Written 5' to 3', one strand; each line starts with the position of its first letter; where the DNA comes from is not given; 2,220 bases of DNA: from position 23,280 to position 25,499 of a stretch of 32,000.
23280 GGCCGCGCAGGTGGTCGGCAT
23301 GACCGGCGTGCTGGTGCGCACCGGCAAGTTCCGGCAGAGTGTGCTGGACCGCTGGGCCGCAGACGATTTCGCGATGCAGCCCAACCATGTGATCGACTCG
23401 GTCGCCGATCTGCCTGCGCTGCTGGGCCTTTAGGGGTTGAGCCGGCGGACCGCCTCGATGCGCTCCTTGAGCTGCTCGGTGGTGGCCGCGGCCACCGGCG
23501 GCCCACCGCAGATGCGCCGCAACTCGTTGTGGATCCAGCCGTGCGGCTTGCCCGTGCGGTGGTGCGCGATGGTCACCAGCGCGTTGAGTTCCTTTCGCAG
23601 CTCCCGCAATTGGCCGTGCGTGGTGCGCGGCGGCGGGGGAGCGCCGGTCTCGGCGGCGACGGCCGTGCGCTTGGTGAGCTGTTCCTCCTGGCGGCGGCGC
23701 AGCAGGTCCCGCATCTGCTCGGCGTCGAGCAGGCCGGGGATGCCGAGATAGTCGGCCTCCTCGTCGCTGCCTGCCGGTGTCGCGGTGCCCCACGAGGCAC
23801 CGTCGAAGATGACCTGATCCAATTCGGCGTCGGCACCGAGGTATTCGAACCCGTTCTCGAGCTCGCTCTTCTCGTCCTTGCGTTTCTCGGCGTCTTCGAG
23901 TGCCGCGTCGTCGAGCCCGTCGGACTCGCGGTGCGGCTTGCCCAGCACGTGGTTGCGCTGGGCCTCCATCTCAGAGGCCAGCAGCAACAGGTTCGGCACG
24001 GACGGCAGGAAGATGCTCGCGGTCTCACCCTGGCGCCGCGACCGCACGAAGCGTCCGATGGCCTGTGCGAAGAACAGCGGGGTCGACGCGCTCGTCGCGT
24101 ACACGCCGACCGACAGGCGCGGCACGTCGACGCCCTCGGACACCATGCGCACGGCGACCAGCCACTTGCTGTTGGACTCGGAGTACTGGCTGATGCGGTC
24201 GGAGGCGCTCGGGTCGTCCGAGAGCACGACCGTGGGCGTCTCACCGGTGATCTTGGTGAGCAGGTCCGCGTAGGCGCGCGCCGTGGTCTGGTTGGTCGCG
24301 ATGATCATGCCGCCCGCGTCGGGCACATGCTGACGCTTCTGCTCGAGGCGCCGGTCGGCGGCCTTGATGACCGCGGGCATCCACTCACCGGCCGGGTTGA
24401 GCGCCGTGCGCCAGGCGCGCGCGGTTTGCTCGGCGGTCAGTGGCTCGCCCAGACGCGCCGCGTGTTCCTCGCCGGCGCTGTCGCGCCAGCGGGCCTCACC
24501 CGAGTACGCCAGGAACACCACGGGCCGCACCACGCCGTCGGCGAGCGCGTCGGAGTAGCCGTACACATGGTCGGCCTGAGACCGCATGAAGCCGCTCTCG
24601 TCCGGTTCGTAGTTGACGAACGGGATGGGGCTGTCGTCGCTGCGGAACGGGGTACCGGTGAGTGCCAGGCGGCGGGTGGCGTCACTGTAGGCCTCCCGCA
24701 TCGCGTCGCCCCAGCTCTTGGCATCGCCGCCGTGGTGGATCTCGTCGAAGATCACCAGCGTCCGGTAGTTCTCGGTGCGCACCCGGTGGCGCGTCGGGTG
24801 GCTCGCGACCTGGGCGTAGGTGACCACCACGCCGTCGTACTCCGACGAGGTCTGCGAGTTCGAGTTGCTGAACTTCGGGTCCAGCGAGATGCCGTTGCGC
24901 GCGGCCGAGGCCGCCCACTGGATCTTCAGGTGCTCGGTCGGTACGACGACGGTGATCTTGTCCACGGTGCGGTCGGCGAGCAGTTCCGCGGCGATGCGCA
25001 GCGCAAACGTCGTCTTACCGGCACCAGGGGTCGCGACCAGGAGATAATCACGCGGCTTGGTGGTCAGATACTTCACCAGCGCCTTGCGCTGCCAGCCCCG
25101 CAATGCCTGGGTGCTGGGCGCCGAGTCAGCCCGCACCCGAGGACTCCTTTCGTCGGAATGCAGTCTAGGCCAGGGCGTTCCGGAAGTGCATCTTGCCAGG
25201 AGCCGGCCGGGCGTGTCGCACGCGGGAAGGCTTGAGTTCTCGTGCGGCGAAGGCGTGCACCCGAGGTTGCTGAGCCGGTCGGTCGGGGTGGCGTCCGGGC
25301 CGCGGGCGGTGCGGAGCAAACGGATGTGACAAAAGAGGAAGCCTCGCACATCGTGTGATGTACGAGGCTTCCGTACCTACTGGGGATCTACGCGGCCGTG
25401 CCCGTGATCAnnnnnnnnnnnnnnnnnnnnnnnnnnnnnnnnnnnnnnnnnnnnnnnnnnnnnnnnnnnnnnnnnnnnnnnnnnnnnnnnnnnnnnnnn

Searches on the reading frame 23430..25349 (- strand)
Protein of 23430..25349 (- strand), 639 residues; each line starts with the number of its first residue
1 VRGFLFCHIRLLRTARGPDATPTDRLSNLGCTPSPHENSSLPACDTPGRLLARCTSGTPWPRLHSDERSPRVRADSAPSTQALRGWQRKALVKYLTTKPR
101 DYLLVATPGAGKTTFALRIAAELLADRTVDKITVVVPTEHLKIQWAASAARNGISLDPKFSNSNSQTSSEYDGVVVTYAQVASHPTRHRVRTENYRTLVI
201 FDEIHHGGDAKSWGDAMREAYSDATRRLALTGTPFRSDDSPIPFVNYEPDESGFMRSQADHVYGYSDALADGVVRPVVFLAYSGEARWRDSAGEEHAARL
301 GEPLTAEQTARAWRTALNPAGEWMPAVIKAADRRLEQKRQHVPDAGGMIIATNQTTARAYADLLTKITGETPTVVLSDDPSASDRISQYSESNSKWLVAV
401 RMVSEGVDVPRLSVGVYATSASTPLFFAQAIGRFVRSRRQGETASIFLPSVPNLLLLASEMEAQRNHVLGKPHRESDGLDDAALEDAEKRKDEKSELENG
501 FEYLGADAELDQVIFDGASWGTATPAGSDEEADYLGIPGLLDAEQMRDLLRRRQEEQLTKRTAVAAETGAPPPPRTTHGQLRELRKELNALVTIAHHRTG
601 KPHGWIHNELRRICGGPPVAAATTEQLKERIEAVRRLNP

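Call 8: search_protein_families(library=pfam, proteins=[window:23430-25349:-], max_evalue=0.001)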
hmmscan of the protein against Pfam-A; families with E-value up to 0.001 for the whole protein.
window:23430-25349:- (639 aa): 4 families
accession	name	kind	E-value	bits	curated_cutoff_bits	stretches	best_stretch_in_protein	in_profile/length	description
PF04851.21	ResIII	-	7.6e-19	68.6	22.5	1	83-236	4-164/164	Type III restriction enzyme, res subunit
PF00270.35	DEAD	-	2.4e-10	40.8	26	1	87-235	4-161/167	DEAD/DEAH box helicase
PF18766.7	SWI2_SNF2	-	3.9e-10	40.2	26.7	1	105-308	24-219/221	SWI2/SNF2 ATPase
PF00271.37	Helicase_C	-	0.00018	22.2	23.5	1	349-437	18-109/110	Helicase conserved C-terminal domain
